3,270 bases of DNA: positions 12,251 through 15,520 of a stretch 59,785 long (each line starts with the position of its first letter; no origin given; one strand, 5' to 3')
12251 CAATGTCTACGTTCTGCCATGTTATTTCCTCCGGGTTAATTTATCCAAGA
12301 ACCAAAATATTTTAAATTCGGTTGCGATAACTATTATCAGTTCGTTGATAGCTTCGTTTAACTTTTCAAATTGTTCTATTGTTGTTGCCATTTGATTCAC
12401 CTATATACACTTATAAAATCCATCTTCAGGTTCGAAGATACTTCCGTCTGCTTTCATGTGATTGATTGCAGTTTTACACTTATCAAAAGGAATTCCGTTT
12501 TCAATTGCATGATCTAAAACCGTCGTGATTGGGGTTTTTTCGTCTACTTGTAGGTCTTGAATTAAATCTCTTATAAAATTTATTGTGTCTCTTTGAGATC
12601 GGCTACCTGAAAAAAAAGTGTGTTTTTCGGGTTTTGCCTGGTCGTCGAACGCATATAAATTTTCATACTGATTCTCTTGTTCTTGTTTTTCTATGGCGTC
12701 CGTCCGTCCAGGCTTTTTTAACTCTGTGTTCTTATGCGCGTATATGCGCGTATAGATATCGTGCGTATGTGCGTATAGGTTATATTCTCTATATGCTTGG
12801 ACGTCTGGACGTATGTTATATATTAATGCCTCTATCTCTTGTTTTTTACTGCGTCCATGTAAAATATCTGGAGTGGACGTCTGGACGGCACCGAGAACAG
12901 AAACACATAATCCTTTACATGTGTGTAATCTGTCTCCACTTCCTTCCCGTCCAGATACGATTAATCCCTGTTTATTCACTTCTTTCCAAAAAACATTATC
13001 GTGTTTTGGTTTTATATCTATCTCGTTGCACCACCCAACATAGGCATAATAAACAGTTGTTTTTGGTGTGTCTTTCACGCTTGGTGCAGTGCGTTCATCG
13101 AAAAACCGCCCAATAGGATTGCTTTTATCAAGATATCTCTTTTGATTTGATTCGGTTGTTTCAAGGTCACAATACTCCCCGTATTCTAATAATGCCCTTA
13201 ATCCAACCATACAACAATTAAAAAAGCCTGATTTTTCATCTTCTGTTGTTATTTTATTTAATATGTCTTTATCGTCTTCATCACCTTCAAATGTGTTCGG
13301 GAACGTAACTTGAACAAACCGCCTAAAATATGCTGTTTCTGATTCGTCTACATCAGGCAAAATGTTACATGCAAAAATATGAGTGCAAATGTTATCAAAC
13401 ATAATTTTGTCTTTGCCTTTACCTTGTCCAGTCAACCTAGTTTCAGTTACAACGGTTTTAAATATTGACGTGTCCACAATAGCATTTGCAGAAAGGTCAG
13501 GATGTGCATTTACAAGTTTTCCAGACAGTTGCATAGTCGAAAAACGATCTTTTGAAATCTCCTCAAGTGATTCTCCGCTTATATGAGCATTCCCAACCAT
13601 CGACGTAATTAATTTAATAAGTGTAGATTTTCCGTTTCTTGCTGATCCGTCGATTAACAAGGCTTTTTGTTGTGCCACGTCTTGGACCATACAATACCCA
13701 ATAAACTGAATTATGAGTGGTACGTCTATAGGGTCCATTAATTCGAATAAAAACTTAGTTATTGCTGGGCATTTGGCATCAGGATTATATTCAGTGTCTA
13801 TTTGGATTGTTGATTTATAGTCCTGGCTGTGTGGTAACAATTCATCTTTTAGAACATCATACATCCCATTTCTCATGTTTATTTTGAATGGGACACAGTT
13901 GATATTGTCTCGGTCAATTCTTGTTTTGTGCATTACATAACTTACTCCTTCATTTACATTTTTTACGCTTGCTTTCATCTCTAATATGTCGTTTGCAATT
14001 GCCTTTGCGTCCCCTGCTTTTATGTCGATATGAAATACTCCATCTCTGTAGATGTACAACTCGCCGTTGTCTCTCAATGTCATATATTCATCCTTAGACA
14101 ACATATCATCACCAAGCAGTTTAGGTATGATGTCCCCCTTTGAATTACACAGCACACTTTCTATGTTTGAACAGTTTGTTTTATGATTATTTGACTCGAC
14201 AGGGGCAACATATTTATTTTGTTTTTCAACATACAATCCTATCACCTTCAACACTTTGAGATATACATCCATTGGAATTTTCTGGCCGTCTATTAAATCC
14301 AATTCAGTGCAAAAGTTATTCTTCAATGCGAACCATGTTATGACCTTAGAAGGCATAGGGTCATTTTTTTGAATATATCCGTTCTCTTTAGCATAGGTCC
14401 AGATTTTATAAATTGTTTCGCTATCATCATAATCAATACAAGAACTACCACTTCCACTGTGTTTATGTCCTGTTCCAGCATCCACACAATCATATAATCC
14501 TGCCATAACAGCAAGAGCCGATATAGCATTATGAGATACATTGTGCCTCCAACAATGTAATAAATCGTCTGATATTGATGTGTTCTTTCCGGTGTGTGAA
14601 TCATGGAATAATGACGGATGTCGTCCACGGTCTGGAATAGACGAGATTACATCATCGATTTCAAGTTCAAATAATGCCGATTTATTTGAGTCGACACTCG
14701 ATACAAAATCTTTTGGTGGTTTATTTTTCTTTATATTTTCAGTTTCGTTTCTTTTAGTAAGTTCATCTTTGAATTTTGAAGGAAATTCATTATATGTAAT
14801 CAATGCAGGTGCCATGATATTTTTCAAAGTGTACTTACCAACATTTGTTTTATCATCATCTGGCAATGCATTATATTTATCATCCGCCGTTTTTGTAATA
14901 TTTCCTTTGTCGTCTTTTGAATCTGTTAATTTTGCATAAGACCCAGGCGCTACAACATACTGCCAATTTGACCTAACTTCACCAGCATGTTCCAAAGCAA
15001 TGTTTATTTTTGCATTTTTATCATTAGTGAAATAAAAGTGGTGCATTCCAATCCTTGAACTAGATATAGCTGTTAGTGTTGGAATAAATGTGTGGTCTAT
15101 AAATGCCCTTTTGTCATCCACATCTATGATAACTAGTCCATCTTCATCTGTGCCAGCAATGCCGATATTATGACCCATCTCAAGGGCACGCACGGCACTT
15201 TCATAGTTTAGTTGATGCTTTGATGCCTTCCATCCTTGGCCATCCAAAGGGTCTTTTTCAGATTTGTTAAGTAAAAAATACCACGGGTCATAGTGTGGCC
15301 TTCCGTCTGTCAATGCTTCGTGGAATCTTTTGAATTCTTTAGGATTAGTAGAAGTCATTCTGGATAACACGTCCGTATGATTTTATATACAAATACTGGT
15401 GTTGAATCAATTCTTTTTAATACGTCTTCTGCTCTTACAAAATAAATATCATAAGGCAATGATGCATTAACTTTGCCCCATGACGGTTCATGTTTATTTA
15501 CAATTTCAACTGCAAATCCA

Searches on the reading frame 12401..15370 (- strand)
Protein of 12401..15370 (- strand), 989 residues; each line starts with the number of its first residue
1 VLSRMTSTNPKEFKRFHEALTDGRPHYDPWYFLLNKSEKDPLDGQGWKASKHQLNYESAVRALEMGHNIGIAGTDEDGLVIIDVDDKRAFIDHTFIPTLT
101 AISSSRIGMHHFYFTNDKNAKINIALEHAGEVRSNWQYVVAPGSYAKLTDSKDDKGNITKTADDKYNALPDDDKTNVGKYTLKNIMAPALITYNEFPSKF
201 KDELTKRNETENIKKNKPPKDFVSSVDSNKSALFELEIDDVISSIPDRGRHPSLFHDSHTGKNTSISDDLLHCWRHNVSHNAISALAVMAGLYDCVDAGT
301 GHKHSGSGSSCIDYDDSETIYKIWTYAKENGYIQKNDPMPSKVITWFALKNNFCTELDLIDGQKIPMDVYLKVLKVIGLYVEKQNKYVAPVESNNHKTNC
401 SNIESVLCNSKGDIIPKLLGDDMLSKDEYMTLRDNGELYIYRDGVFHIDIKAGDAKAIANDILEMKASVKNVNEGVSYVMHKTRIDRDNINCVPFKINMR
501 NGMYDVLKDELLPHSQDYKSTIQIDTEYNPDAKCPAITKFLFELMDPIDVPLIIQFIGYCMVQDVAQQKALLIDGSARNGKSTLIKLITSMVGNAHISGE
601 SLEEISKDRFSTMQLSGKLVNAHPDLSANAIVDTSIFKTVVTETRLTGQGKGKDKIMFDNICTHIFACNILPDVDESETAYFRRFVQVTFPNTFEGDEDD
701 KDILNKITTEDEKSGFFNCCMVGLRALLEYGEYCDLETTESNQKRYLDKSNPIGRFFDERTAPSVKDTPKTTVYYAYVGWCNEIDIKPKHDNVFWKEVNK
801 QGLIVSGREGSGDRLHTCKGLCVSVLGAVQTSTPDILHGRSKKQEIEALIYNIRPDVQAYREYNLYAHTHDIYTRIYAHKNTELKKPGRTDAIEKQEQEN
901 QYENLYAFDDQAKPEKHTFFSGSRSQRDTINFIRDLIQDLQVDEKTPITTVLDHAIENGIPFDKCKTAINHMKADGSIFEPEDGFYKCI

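Call 11: search_protein_families(library=pfam, proteins=[window:12401-15370:-])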
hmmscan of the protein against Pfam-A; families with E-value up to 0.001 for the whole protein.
window:12401-15370:- (989 aa): 3 families
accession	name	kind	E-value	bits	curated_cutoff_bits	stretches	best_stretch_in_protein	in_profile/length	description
PF19263.5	DUF5906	-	2.1e-17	64.3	27.6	1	575-684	3-114/114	Family of unknown function (DUF5906)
PF08706.16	D5_N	-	1.4e-10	42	22.4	1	463-542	62-141/145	D5 N terminal like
PF09250.16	Prim-Pol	-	6.9e-07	30.3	22.8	1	34-146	14-137/158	Bifunctional DNA primase/polymerase, N-terminal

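Call 74: search_dna_similar(query=window:12401-15370:-, collection=phages, mode=protein, max_rows=15)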
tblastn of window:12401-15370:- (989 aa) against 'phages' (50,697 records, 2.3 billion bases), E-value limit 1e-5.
Records with a match: 1193; places in all: 1196; records where one place covers at least 80% of the query: 0.
Best place of each record, by identity: <60% 1193.
By first word of the organism name: Streptococcus 372; Mycobacterium 231; Enterococcus 126; Microbacterium 105; Vibrio 93; Streptomyces 48; Arthrobacter 47; Bacteriophage 27; Klebsiella 9; Lactobacillus 9; and 49 more.
By host as written in the record: Mycobacterium smegmatis mc2 155 164; - 103; Streptococcus thermophilus 102; Microbacterium foliorum NRRL B-24224 58; Vibrio lentus 44; Enterococcus faecalis 41; Microbacterium foliorum NRRL B-24224 SEA 36; Mycobacterium smegmatis mc#155 34; and 332 more.
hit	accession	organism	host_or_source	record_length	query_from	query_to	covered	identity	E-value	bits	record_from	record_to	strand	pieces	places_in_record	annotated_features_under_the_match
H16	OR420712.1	Oceanotoga phage vB_OteS-UFV02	Oceanotoga teriensis UFV_LIMV02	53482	437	846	41%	28.6%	2e-41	172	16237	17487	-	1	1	DNA primase | DNA polymerase I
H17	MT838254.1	Bacteriophage sp.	human fecal samples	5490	428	824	40%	27.5%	1e-33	146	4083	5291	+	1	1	record has no annotation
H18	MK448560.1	Streptococcus satellite phage Javan598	Streptococcus suis YS39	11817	498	874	38%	26.4%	2e-11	75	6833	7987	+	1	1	DNA primase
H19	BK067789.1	Nitrosopumilaceae spindle-shaped virus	marine environment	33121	419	823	41%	24.5%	3e-27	126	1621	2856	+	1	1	ORF2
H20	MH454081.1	Paenibacillus phage LincolnB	Paenibacillus larvae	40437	426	812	39%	25.6%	3e-28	129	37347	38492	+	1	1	DNA primase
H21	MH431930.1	Paenibacillus phage Wanderer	Paenibacillus larvae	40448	426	812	39%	25.6%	3e-28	129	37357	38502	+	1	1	DNA primase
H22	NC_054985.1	Paenibacillus phage Wanderer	Paenibacillus larvae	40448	426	812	39%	25.6%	3e-28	129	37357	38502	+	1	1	DNA primase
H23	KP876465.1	Streptomyces phage YDN12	Streptomyces griseus subsp. griseus ...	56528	490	814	33%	28.5%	2e-27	126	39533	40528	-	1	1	DNA primase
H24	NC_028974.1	Streptomyces phage YDN12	Streptomyces griseus subsp. griseus ...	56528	490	814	33%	28.5%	2e-27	126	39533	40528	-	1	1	DNA primase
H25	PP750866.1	Streptomyces phage Geonosis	Streptomyces griseus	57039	490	814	33%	28.2%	7e-28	128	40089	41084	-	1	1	DNA primase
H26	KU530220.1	Streptomyces phage Xkcd426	Streptomyces griseus subsp. griseus ...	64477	484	814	33%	27.4%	5e-28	129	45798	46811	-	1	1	DNA primase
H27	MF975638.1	Streptomyces phage Abt2graduatex2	Streptomyces griseus ATCC 10137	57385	490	816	33%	27.5%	3e-26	123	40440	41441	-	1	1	DNA primase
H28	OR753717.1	Mycoplasmopsis phage vB_Mfe_PMF329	Mycoplasmopsis felis MF329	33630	552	798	25%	36.3%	6e-32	141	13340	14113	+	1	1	DNA primase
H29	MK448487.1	Streptococcus satellite phage Javan419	Streptococcus phocae ATCC_51973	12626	498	817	32%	27.4%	9e-10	69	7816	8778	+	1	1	DNA primase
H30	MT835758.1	Bacteriophage sp.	human fecal samples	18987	497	806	31%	28.1%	1e-22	111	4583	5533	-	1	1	record has no annotation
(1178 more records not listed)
